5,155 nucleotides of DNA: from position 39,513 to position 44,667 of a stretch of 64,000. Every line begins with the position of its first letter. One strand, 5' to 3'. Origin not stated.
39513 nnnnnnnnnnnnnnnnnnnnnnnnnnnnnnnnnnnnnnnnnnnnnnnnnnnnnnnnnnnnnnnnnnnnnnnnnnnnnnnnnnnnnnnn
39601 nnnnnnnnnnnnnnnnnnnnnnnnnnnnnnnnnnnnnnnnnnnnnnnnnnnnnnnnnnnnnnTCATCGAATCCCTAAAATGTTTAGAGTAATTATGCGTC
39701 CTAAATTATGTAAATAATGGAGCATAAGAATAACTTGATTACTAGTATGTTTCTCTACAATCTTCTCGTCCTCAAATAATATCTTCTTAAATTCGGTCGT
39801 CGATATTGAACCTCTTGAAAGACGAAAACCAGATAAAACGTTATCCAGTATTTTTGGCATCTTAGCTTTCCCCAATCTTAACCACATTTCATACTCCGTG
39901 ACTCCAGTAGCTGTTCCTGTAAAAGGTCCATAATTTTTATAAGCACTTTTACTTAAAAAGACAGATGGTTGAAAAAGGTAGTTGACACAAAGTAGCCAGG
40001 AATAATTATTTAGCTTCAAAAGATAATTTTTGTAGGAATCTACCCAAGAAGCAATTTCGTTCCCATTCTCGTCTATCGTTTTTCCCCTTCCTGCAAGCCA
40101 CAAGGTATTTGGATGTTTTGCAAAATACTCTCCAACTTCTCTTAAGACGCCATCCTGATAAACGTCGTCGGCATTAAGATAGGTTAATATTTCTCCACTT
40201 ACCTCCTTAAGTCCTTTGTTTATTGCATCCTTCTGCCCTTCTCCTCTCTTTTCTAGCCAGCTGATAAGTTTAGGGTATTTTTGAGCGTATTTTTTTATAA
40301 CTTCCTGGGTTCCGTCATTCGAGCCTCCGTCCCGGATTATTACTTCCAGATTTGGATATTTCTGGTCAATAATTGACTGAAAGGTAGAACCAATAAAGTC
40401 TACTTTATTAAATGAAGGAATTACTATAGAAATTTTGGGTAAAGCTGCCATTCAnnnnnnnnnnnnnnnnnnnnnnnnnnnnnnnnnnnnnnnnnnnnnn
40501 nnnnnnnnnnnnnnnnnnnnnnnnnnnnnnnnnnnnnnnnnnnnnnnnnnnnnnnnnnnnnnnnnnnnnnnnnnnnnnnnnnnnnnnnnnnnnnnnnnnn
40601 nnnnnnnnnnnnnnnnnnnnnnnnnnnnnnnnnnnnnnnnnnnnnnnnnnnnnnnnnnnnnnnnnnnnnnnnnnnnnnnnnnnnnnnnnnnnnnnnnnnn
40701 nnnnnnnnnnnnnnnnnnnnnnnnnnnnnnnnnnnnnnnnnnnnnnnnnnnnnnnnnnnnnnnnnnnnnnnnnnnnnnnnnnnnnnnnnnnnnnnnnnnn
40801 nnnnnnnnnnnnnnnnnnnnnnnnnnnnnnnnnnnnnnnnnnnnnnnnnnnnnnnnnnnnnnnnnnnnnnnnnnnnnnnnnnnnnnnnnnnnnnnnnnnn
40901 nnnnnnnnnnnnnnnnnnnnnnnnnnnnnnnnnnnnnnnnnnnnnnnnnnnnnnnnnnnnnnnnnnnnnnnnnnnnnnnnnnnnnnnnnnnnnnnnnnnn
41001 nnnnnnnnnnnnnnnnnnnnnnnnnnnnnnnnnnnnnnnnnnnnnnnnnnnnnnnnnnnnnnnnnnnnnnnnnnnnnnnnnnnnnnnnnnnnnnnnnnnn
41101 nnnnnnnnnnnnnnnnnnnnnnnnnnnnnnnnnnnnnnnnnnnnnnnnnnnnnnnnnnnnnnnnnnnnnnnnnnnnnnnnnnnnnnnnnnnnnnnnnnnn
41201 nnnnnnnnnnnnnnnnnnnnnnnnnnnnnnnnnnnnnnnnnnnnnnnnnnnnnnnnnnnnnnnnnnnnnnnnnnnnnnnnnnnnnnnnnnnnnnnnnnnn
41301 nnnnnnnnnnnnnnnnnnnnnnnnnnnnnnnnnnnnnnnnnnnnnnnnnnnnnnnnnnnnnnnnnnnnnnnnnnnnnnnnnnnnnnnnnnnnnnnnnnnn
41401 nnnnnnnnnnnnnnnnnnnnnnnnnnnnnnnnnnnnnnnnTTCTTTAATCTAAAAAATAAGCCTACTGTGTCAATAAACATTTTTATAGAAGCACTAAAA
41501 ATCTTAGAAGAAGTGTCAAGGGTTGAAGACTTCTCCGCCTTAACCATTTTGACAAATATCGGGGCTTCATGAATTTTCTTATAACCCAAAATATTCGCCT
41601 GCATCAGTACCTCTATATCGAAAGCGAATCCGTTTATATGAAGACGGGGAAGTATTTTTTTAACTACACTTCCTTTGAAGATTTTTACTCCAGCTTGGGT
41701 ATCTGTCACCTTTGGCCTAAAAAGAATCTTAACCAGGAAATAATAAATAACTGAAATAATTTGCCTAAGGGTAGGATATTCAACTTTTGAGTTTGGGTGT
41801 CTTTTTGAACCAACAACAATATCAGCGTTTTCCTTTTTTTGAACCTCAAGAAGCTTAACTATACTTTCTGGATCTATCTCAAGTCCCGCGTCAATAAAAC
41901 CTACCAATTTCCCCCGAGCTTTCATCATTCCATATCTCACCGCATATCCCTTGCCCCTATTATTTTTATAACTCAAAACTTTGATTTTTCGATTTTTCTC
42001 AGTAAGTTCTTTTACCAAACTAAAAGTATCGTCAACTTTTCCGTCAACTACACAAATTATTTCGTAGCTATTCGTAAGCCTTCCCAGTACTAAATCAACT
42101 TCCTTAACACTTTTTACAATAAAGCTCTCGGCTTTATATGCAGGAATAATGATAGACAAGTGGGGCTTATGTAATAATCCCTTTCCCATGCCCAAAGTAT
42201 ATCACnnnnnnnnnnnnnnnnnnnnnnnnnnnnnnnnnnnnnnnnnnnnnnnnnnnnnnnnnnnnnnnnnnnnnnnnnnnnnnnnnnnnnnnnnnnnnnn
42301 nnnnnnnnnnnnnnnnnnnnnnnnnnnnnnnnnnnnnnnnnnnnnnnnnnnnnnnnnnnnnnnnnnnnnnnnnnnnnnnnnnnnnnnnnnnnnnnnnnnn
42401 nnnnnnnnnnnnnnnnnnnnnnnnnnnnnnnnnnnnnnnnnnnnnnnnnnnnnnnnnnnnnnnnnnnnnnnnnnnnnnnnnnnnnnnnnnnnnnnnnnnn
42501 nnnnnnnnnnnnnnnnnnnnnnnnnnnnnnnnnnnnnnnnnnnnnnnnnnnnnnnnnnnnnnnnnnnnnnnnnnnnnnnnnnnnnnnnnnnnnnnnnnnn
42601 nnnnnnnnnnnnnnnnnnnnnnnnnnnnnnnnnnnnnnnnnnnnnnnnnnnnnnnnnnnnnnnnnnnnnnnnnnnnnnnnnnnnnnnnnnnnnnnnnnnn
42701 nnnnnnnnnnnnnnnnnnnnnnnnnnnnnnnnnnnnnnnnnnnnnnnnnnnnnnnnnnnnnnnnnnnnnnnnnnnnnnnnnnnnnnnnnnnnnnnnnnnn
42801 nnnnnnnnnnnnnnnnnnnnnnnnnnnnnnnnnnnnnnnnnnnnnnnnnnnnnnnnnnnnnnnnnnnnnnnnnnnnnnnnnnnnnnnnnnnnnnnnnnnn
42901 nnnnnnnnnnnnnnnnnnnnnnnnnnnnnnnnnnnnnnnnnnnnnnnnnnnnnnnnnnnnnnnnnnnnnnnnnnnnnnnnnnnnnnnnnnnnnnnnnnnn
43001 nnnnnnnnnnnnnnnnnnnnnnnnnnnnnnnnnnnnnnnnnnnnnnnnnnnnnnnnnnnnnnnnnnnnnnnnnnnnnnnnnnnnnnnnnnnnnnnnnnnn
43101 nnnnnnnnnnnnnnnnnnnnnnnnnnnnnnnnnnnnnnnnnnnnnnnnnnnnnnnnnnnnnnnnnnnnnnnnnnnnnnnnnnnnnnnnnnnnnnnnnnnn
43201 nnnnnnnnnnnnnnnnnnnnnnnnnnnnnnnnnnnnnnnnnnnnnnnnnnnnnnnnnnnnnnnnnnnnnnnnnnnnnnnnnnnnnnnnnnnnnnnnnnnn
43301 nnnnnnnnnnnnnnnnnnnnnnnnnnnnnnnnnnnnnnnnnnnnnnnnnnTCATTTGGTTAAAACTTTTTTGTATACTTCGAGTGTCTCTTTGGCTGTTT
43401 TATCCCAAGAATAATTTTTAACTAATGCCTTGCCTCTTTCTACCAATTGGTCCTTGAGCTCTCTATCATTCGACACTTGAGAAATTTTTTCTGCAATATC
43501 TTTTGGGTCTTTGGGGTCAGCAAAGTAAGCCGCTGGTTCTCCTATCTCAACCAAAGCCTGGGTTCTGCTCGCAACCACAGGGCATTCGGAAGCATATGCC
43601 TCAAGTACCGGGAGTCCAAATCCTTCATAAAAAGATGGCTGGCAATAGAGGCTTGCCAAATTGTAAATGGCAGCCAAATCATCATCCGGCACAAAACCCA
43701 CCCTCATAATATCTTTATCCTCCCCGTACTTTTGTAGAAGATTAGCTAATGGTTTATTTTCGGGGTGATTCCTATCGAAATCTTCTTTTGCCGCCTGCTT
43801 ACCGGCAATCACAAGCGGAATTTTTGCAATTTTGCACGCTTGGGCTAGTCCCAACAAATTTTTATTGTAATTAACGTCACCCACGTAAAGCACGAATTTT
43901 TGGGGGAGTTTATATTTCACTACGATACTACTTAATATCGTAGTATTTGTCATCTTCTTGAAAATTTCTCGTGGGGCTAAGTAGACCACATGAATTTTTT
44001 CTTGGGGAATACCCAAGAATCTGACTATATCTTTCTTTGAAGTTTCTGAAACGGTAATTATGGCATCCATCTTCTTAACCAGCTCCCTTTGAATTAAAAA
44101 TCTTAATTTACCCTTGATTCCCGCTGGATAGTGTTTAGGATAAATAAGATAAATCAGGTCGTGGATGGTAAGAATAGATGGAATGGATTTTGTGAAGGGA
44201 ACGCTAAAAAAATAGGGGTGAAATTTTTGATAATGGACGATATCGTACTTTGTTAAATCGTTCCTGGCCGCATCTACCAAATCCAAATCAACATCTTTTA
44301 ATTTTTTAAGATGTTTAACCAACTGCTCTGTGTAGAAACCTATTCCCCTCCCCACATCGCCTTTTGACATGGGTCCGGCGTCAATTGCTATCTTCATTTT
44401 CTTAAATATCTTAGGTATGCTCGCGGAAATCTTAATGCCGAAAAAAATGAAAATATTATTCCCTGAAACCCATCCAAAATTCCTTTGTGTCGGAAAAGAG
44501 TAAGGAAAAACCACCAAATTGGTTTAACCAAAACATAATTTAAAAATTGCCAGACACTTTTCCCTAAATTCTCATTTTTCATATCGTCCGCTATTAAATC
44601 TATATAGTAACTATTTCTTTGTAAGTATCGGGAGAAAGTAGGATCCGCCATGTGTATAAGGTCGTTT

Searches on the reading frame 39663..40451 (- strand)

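Call 10: search_protein_families(library=pfam, proteins=[window:39663-40451:-], max_evalue=0.001)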
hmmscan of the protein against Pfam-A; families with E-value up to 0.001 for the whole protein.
window:39663-40451:- (262 aa): 3 families
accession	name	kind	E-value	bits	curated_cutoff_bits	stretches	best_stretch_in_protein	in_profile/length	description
PF00535.33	Glycos_transf_2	-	4.2e-29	102.1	23.3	1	8-137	1-130/168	Glycosyl transferase family 2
PF13641.12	Glyco_tranf_2_3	-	1.1e-12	49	27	1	5-115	1-115/230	Glycosyltransferase like family 2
PF10111.15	Glyco_tranf_2_2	-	0.00011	22.2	27.3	1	9-98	2-94/276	Glycosyltransferase like family 2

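Call 42: search_protein_families(library=ncbifam, proteins=[window:39663-40451:-], max_evalue=0.0001)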
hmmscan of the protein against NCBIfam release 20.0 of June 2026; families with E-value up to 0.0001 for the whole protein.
window:39663-40451:- (262 aa): 21 families
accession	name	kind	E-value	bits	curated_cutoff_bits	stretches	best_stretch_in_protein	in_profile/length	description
NF047683.1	TeichurnBiosyTuaG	equivalog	2.2e-18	66.8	400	1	4-141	5-141/252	teichuronic acid biosynthesis protein TuaG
NF007482.0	PRK10073.1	equivalog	3.1e-18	65.9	423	1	3-101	4-101/334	glycosyltransferase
TIGR03937.1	PgaC_IcaA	equivalog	4.3e-17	62.2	422.3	1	3-114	43-154/407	poly-beta-1,6-N-acetyl-D-glucosamine synthase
NF050050.1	ProtGlycPglI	equivalog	7.8e-14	51.7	500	1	5-105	2-103/306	GalNAc(5)-diNAcBac-PP-undecaprenol beta-1,3-glucosyltransferase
TIGR04283.1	glyco_like_mftF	equivalog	1.2e-13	51.2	182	1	7-203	1-179/221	TIGR04283 family arsenosugar biosynthesis glycosyltransferase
NF053739.1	GlytfEpsEBac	equivalog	4.2e-13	48.9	450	1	5-135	1-132/265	glycosyltransferase EpsE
NF041875.1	EPS_EpsD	equivalog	1e-11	44.8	370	1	7-196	1-192/325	exopolysaccharide biosynthesis glycosyltransferase EpsD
TIGR03111.1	glyc2_xrt_Gpos1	hypoth_equivalog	2.8e-11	42.9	363.95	1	2-121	46-167/439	TIGR03111 family XrtG-associated glycosyltransferase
TIGR04009.1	wcaE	equivalog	1.1e-10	41.2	369.2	1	7-117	3-114/248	colanic acid biosynthesis glycosyltransferase WcaE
NF038299.1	EPS_HpsN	equivalog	5.5e-10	38.7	425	1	5-122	1-118/317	hormogonium polysaccharide biosynthesis glycosyltransferase HpsN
TIGR03469.1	HpnB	hypoth_equivalog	8.2e-10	38.2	379.25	1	3-61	42-101/386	hopene-associated glycosyltransferase HpnB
NF045692.1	OglycostaseCruG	equivalog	2.7e-08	33.2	600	1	3-62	39-98/386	2'-O-glycosyltransferase CruG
TIGR03965.1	mycofact_glyco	equivalog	7.9e-08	31.6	280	1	4-136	73-204/467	mycofactocin biosynthesis glycosyltransferase MftF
NF038302.1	EPS_HpsE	equivalog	1.1e-07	31.1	300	1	7-116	3-117/307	hormogonium polysaccharide biosynthesis glycosyltransferase HpsE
NF007986.1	PRK10714.1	equivalog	3.2e-07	29.7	529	1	4-95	5-100/316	undecaprenyl-phosphate 4-deoxy-4-formamido-L-arabinose transferase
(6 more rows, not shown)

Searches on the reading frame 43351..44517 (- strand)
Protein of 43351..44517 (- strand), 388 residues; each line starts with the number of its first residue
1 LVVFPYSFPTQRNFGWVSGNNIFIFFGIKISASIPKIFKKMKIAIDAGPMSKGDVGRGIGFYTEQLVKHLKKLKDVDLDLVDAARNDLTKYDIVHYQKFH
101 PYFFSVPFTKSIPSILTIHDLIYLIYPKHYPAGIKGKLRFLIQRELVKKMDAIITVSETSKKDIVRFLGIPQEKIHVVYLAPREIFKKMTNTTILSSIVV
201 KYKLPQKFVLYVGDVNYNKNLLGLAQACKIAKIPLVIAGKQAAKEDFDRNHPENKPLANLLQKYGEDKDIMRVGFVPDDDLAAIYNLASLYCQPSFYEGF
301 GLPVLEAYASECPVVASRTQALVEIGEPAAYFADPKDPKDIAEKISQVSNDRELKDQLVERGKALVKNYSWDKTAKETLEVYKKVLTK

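Call 10: search_protein_families(library=pfam, proteins=[window:43351-44517:-], max_evalue=0.001)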
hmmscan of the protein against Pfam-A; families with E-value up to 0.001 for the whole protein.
window:43351-44517:- (388 aa): 6 families
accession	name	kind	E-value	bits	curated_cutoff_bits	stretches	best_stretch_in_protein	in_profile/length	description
PF00534.26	Glycos_transf_1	-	2.3e-30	105.8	26.4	1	205-363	14-170/172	Glycosyl transferases group 1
PF13692.12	Glyco_trans_1_4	-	1.2e-20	74.7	27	1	207-351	2-142/142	Glycosyl transferases group 1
PF13439.12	Glyco_transf_4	-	1.2e-15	58.4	28.5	1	87-179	71-163/170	Glycosyltransferase Family 4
PF13579.12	Glyco_trans_4_4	-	6.3e-10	40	29.7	1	87-179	68-156/158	Glycosyl transferase 4-like domain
PF13524.12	Glyco_trans_1_2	-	1.8e-08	34.9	25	1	263-379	23-143/144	Glycosyl transferase-like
PF20706.3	GT4-conflict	-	3e-06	26.9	26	1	142-376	139-383/385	Family 4 Glycosyltransferase in conflict systems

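Call 30: search_protein_families(library=ncbifam, proteins=[window:43351-44517:-], max_evalue=0.01)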
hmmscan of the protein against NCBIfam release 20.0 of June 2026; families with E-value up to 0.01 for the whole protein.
window:43351-44517:- (388 aa): 32 families (the best 25 are shown)
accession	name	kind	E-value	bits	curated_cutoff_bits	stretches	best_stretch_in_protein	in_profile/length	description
TIGR02149.1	glgA_Coryne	subfamily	3.2e-27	95.7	302.4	1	71-386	66-391/391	glycogen synthase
TIGR04047.1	MSMEG_0565_glyc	hypoth_equivalog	1.5e-25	90.1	259.85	1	148-383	137-372/373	MSMEG_0565 family glycosyltransferase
TIGR03449.1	mycothiol_MshA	equivalog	3.3e-18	65.8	462.5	1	83-387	95-405/406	D-inositol-3-phosphate glycosyltransferase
NF038295.1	EPS_HpsP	equivalog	5e-15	55.4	550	1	77-385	79-387/388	hormogonium polysaccharide biosynthesis glycosyltransferase HpsP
NF047684.1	TeichurnBiosyTuaC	equivalog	1.9e-14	53.4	550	1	109-386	130-390/391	teichuronic acid biosynthesis protein TuaC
NF041010.1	glycosy_Agl16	equivalog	1.2e-13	50.7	575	1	102-385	95-351/352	glycosylation protein Agl16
TIGR03999.1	thiol_BshA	equivalog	3.2e-13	49.4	273.7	1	147-386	142-374/375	N-acetyl-alpha-D-glucosaminyl L-malate synthase BshA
TIGR04157.1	glyco_rSAM_CFB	subfamily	5.6e-12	45.3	400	1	141-327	161-340/406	TIGR04157 family glycosyltransferase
NF053787.1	GlcN_PG_synth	equivalog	4.9e-11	42.1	480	1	276-386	250-360/361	N-acetylglucosaminyl phosphatidylglycerol synthase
NF041876.1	EPS_EpsE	equivalog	1.1e-10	41.3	400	1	243-372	251-383/389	exopolysaccharide biosynthesis GT4 family glycosyltransferase EpsE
NF012028.0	PRK15484.1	subfamily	1.5e-10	40.8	618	1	205-381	192-374/380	lipopolysaccharide N-acetylglucosaminyltransferase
TIGR04063.1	stp3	hypoth_equivalog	4e-10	39.1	442.05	1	139-386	147-396/397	TIGR04063 family PEP-CTERM/XrtA system glycosyltransferase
NF049988.1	MGlcDAGSynMgs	equivalog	4.8e-10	39.4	400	1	252-387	254-389/398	alpha-monoglucosyldiacylglycerol synthase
TIGR03088.1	stp2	hypoth_equivalog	8.7e-10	38.2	409.05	1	149-386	136-374/374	TIGR03088 family PEP-CTERM/XrtA system glycosyltransferase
NF050063.1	ProtGlycPglJ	equivalog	4.2e-09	36.1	500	1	139-380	135-361/363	N-acetylgalactosamine-N,N'-diacetylbacillosaminyl-diphospho-undecaprenol 4-alpha-N-acetylgalactosaminyltransferase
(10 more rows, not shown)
